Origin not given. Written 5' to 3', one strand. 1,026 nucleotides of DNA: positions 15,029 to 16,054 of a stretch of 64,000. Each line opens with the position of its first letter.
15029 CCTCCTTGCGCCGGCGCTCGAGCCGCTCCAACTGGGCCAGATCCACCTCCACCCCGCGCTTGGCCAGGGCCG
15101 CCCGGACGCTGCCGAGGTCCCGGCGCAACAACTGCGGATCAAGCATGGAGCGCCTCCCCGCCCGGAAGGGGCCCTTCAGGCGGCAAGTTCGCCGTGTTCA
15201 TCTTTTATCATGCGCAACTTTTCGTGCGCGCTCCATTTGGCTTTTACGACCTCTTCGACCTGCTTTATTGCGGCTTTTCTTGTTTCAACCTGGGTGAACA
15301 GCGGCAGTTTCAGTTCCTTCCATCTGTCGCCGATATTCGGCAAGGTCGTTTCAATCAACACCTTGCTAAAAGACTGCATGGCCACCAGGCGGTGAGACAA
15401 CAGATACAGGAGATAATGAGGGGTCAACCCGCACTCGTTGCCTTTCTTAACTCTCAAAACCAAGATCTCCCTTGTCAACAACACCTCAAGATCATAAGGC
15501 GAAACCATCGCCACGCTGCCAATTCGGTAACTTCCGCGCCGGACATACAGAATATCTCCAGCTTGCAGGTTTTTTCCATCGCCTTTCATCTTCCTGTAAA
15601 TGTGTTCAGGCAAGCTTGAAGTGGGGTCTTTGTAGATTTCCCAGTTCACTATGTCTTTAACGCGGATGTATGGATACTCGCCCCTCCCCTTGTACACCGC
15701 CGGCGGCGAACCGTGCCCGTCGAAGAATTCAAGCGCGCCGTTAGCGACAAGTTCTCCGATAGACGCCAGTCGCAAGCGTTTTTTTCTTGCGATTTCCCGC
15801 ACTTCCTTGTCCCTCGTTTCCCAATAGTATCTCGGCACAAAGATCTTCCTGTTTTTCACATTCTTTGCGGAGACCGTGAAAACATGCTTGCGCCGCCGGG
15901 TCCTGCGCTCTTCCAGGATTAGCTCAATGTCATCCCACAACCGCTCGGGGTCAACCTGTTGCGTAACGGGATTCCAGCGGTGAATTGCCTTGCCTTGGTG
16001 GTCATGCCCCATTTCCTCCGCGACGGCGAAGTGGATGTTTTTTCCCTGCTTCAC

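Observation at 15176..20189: Two tandem paralogous single-chain nuclease/N6-methylase/single-TRD genes: a possible heterodimeric type IIB-like R-M system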

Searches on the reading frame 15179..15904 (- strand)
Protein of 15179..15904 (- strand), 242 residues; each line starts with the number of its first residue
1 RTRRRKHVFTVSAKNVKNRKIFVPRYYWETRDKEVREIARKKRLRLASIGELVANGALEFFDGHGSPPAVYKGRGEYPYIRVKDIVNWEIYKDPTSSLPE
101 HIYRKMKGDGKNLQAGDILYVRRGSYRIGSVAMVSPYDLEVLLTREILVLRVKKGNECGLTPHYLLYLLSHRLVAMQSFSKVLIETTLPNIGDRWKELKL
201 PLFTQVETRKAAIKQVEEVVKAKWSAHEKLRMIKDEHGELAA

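Call 13: search_protein_families(library=pfam, proteins=[window:15179-15904:-], max_evalue=10)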
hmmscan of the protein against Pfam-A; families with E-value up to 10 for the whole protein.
seq(242 aa): 0 families

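Call 53: search_solved_structures(query=A2, max_evalue=10, show_alignments=2)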
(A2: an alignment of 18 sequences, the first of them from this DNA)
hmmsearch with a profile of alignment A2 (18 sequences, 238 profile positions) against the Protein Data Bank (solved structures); distinct sequences matched with E-value up to 10: 4.
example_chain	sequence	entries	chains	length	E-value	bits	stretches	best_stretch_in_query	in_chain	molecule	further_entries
1yf2_A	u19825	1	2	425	0.00015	24.1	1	50-233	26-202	Type I restriction-modification enzyme, S subunit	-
1ydx_A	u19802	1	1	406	0.086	15.1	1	177-235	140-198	type I restriction enzyme specificity protein MG438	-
4ia5_A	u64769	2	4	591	0.3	13.3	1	80-120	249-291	Myosin-crossreactive antigen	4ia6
2xzr_A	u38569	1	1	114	7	8.8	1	183-231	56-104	IMMUNOGLOBULIN-BINDING PROTEIN EIBD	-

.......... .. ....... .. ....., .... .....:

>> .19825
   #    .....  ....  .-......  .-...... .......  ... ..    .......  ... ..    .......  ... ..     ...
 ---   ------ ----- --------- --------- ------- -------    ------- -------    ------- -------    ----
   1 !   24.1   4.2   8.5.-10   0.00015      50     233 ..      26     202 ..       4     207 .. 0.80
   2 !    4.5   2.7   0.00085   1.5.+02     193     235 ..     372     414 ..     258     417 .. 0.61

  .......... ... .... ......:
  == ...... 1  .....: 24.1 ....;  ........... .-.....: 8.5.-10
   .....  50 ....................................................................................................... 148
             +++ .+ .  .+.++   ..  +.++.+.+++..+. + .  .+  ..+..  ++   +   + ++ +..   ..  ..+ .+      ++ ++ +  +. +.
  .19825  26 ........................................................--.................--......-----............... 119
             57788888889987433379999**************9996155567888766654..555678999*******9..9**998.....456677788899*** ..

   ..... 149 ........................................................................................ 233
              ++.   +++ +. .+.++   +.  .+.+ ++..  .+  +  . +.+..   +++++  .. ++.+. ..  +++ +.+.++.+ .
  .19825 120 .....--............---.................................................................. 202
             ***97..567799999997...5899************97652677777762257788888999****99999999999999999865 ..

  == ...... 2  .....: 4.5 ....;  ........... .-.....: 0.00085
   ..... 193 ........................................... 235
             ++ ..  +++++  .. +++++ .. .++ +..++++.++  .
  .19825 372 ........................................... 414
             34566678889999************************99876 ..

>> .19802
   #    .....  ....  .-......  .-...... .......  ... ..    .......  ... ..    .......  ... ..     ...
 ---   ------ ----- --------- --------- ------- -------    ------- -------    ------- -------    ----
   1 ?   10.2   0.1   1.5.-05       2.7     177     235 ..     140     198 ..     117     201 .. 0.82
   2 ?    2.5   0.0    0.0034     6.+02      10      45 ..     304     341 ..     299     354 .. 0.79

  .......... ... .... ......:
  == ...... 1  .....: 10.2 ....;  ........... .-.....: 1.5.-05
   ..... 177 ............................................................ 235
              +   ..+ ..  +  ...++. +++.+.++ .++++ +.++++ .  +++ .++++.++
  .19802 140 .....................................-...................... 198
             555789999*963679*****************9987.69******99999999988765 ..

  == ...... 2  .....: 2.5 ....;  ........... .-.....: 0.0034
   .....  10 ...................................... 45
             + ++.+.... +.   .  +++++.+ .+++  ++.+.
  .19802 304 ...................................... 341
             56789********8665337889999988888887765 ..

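Call 80: predict_structure(alignment_id=A4)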
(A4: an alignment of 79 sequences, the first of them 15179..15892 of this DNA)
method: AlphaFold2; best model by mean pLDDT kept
length: 238 residues; sequences in the alignment: 79
mean_pLDDT: 89.4   pTM: 0.87
mean pLDDT of the five models: 89.4, 89.4, 88.8, 88.8, 84.4
residues with pLDDT >= 90: 168; 70-90: 46; 50-70: 22; < 50: 2
segments of 3 or more residues with pLDDT < 50: none
pLDDT, mean of each block of 10 residues (from residue 1): 71 76 80 97 98 96 92 94 92 94 92 92 90 96 96 95 97 73 65 95 97 98 91 77
secondary structure, 60 per line:
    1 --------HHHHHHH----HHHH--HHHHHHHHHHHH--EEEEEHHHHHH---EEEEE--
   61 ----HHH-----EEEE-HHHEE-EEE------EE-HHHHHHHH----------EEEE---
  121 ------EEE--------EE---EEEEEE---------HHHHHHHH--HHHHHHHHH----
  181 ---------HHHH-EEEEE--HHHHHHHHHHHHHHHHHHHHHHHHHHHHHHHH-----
elements in order: H9-15 H20-23 H26-37 E40-44 H45-50 E54-58 E73-76 E84-86 H96-103 E114-117 E127-129 E143-148 H158-165 H168-176 H190-193 E195-199 H202-233

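Call 81: search_protein_representatives(protein=window:15179-15892:-)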
Query: 238 residues. Proteins with E-value up to 0.001 (for the whole library): 463; up to 1e-10: 248; up to 1e-30: 55. The best 150 are listed.
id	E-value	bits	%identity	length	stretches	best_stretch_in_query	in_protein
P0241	1.1e-81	290.6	57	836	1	2-236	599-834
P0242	2.7e-72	259.9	51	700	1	1-237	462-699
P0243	1.0e-68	248.2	49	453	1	2-235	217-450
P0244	1.4e-68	247.7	50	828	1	2-226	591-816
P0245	2.6e-66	240.3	48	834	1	2-236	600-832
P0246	9.0e-66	238.5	50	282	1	2-232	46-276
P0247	4.6e-63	229.7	49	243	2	51-157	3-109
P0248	8.1e-61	222.3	51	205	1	41-237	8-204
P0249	1.1e-59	218.7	51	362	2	110-236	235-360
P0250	4.6e-58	213.3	48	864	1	3-229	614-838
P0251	6.1e-58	212.9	51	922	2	107-236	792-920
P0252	1.3e-57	211.8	47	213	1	29-237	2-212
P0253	2.2e-56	207.8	50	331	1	3-211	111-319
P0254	2.7e-56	207.5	60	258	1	2-160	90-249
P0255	4.2e-54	200.4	46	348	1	3-236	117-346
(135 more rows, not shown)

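Call 83: fold_search(model_id=the predicted structure, library=pdb)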
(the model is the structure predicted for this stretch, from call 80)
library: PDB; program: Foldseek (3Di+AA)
matches with E <= 10: 135; with E <= 0.001: 13
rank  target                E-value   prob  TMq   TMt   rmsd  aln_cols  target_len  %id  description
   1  3okg_B                3.0e-07  1.00  0.47  0.30  15.7       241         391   16  Crystal structure of HsdS subunit from Thermoanaerobacter tengcongensis (released 2011-05-25)
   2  1yf2_A                3.7e-07  1.00  0.47  0.29   7.1       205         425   20  Three-dimensional structure of DNA sequence specificity (S) subunit of a type I restriction-modification enzyme and it (released 2005-02-15)
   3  7vs4_C                4.1e-07  1.00  0.48  0.33  11.5       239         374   17  Crystal structure of PacII_M1M2S-DNA(m6A)-SAH complex (released 2022-11-30)
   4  8vsr_B                5.0e-07  1.00  0.48  0.59   7.2       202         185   14  Co-crystal structure of Prx with Esub1 (released 2024-12-25)
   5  7vru_C                6.0e-07  1.00  0.50  0.35  17.6       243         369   17  Crystal structure of PacII_M1M2S-DNA-SAH complex (released 2022-11-30)
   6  3okg_A                1.2e-06  1.00  0.45  0.30  13.5       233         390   17  Crystal structure of HsdS subunit from Thermoanaerobacter tengcongensis (released 2011-05-25)
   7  5ybb_D                1.2e-06  1.00  0.44  0.29  14.7       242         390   16  Structural basis underlying complex assembly andconformational transition of the type I R-M system (released 2017-11-29)
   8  8vsr_D                1.7e-06  1.00  0.46  0.57   7.5       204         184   14  Co-crystal structure of Prx with Esub1 (released 2024-12-25)
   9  8vsq_A                2.1e-06  1.00  0.48  0.56   7.0       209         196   15  Crystal structure of Esub1 (released 2025-01-08)
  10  8w0p_C                8.6e-06  1.00  0.52  0.29   7.6       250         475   13  BsaXI -- Type IIB R-M system (released 2024-10-30)
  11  1ydx                  1.9e-05  1.00  0.44  0.30   8.1       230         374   12  Crystal structure of Type-I restriction-modification system S subunit from M. genitalium (released 2005-08-23)
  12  2y7c_A                3.8e-05  1.00  0.51  0.29   8.9       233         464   12  Atomic model of the Ocr-bound methylase complex from the Type I restriction-modification enzyme EcoKI (M2S1). Based on (released 2011-02-09)
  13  7bst_A                1.6e-04  1.00  0.47  0.32   6.4       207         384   13  EcoR124I-Ocr in the Intermediate State (released 2020-05-27)
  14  7eew_A                1.3e-03  0.99  0.38  0.17  21.8       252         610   12  Crystal structure of the intact MTase from Vibrio vulnificus YJ016 in complex with the DNA-mimicking Ocr protein and t (released 2022-03-23)
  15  7rfm_B                1.5e-03  1.00  0.47  0.23   7.1       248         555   11  CamA Adenine Methyltransferase Complexed to Cognate Substrate DNA and Inhibitor EPZ004777 (released 2021-09-15)
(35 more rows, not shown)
